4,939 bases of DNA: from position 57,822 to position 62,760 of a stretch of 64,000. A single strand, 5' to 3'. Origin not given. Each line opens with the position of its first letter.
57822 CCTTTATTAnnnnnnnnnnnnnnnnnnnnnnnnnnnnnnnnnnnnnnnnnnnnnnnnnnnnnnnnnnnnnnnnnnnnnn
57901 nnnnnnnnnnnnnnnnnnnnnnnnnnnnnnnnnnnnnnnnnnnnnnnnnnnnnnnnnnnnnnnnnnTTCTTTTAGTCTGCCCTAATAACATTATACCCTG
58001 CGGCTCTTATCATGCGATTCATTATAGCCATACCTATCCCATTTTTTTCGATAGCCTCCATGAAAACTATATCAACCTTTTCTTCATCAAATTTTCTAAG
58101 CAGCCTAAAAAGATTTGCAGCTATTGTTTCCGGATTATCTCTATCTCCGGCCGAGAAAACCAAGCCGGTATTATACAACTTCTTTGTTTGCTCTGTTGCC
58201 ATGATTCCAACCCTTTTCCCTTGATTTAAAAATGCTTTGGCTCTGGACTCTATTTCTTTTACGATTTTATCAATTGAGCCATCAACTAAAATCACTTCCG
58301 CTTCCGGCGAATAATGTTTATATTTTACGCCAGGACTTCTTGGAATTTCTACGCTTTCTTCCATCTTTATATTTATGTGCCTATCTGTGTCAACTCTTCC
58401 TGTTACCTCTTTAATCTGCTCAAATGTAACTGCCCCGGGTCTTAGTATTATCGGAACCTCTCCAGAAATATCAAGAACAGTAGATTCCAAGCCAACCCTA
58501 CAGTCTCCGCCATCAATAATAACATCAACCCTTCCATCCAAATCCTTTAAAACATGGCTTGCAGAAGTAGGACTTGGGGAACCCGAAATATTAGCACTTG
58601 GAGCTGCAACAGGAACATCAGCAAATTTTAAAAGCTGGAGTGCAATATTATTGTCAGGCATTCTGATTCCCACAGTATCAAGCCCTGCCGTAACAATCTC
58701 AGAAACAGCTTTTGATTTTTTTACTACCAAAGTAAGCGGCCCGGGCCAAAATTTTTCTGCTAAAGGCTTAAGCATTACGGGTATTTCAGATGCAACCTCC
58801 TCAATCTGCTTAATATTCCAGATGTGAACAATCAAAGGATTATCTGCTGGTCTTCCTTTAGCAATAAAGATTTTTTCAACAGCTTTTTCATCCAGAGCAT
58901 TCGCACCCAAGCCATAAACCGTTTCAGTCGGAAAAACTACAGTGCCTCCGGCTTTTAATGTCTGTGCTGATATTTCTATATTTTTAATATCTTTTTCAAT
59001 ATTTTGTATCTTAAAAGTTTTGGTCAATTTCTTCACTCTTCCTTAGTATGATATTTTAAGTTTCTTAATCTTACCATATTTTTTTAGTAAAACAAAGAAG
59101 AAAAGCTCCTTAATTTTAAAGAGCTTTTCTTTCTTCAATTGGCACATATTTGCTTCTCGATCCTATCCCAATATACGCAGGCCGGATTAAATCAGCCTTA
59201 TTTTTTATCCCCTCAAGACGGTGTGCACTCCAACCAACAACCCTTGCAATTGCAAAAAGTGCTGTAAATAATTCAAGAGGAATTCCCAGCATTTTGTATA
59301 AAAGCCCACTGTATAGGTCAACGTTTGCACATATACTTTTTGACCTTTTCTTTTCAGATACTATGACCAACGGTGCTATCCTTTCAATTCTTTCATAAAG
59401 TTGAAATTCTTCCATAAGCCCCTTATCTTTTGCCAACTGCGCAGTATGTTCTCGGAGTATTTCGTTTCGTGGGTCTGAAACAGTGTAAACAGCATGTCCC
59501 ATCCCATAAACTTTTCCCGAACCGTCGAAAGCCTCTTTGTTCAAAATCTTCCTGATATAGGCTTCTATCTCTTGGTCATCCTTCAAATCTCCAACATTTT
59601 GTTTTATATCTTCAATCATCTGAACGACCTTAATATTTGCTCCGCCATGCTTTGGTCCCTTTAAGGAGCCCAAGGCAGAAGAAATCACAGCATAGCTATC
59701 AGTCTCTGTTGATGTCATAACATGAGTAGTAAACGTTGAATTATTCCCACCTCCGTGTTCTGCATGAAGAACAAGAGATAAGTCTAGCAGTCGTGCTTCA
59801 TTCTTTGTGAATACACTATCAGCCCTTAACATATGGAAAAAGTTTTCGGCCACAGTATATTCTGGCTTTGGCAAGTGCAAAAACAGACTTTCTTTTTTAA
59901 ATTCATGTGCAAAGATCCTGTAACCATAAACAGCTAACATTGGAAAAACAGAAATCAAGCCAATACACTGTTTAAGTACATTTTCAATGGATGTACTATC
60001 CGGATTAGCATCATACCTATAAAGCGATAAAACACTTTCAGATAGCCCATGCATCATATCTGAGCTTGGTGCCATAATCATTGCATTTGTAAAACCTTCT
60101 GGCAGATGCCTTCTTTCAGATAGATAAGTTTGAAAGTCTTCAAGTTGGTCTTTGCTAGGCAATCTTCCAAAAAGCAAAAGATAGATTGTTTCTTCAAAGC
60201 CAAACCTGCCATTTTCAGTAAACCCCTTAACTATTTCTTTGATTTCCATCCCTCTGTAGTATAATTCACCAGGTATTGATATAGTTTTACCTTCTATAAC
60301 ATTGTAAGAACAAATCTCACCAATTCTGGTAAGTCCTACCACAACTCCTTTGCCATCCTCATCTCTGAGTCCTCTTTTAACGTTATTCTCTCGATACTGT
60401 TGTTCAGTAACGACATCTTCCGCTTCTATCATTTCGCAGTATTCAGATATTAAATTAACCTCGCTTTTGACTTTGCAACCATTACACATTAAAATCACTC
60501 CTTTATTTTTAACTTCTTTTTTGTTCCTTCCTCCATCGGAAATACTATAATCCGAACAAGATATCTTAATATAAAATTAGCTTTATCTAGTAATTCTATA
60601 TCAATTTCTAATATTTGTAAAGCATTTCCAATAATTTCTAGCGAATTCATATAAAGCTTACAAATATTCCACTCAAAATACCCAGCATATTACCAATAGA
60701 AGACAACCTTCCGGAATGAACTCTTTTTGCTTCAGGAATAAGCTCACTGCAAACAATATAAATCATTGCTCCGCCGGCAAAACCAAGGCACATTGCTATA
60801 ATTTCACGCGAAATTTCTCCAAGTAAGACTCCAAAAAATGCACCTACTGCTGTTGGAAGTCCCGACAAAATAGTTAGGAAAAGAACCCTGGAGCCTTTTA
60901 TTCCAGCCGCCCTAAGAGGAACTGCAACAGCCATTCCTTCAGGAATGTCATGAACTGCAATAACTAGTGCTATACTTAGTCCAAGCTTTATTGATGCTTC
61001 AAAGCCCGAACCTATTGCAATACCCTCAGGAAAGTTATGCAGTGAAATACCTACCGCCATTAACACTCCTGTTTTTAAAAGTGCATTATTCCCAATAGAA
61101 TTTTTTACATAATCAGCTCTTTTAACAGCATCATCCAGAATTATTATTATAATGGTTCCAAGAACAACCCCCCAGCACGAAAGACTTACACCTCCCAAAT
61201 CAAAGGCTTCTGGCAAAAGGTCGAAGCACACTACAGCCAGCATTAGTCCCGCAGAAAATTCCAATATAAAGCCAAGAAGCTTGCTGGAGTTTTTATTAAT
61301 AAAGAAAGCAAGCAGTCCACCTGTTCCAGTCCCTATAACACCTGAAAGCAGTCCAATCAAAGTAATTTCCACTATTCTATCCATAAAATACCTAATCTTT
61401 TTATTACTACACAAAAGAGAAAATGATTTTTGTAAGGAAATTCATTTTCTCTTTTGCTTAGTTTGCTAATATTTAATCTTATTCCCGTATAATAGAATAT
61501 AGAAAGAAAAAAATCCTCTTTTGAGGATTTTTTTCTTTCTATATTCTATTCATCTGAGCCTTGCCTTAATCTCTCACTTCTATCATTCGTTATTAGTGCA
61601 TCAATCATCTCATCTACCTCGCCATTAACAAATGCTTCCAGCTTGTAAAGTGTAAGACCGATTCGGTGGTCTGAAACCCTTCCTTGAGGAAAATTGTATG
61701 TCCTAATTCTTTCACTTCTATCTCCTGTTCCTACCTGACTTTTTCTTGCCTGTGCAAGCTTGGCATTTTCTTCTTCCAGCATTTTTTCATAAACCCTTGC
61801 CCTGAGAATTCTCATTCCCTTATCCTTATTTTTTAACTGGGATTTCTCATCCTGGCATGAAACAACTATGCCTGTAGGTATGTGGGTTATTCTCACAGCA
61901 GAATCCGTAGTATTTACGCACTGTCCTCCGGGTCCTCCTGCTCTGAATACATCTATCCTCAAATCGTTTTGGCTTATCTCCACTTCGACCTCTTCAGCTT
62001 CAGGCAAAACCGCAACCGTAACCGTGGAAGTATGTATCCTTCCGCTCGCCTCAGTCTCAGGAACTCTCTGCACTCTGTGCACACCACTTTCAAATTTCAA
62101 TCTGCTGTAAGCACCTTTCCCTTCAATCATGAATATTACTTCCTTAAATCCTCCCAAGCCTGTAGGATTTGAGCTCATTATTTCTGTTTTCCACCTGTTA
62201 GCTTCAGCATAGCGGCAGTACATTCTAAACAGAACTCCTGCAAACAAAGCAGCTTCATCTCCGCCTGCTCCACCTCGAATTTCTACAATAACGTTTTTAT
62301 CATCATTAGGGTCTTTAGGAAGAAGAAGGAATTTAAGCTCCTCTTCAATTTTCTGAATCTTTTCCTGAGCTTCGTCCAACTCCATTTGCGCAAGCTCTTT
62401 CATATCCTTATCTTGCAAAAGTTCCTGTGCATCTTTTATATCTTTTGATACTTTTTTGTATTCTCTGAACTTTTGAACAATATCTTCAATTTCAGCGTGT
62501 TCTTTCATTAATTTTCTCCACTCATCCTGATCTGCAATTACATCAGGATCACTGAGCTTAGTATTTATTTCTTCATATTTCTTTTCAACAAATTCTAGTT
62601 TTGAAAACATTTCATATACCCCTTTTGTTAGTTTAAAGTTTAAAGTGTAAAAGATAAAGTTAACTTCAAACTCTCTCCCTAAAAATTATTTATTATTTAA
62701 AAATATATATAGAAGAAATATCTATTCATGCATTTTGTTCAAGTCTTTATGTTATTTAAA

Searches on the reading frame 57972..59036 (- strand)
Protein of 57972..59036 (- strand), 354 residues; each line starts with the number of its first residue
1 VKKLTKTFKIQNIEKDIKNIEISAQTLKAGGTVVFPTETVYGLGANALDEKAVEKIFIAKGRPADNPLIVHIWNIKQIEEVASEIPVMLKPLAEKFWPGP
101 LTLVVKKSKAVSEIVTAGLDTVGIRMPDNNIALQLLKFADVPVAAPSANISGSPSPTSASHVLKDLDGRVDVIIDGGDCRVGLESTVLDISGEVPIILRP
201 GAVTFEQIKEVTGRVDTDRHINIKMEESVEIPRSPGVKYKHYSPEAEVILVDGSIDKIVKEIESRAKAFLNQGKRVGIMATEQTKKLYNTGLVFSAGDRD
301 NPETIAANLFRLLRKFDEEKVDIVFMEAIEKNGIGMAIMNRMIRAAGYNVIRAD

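Call 9: search_protein_families(library=pfam, proteins=[window:57972-59036:-], max_evalue=0.0001)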
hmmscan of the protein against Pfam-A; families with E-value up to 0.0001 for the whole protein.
window:57972-59036:- (354 aa): 2 families
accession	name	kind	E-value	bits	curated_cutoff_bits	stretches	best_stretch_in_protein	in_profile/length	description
PF01300.24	Sua5_yciO_yrdC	-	2.6e-62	209.9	25.1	1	26-201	2-178/178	Telomere recombination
PF03481.19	Sua5_C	-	2.9e-38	131.9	22.9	1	203-347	1-136/136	Threonylcarbamoyl-AMP synthase, C-terminal domain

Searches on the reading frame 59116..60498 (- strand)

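Call 9: search_protein_families(library=pfam, proteins=[window:59116-60498:-], max_evalue=0.0001)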
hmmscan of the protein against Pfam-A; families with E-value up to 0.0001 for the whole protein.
window:59116-60498:- (460 aa): 1 family
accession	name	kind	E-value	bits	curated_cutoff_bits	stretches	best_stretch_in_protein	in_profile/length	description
PF00285.26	Citrate_synt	-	4.5e-113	378.4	27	1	50-441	3-357/357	Citrate synthase, C-terminal domain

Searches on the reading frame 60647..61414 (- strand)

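Call 9: search_protein_families(library=pfam, proteins=[window:60647-61414:-], max_evalue=0.0001)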
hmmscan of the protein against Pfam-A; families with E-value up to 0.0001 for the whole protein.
window:60647-61414:- (255 aa): 1 family
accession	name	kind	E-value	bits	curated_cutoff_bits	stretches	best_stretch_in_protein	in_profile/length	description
PF02535.28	Zip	-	3.6e-27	95.9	35.1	1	116-252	178-318/323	ZIP Zinc transporter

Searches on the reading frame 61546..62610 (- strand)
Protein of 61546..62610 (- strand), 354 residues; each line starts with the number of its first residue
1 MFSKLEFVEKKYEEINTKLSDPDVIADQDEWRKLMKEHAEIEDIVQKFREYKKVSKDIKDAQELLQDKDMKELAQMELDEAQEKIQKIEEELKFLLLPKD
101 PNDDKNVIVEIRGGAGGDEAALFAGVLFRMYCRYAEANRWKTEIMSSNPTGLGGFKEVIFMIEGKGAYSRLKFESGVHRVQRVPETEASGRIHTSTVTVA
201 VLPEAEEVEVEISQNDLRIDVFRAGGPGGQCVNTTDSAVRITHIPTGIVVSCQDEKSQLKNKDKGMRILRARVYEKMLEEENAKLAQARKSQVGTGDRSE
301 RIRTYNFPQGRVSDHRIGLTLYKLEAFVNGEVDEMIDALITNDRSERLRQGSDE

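Call 61: search_protein_families(library=pfam, proteins=[window:61546-62610:-], max_evalue=0.001)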
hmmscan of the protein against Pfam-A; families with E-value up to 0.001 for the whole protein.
window:61546-62610:- (354 aa): 2 families
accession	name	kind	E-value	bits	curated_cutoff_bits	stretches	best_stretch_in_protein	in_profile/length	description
PF03462.23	PCRF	-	7.3e-83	277.6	24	1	9-199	2-194/194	PCRF domain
PF00472.26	RF-1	-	3e-43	146.9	35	1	206-316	1-116/116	RF-1 domain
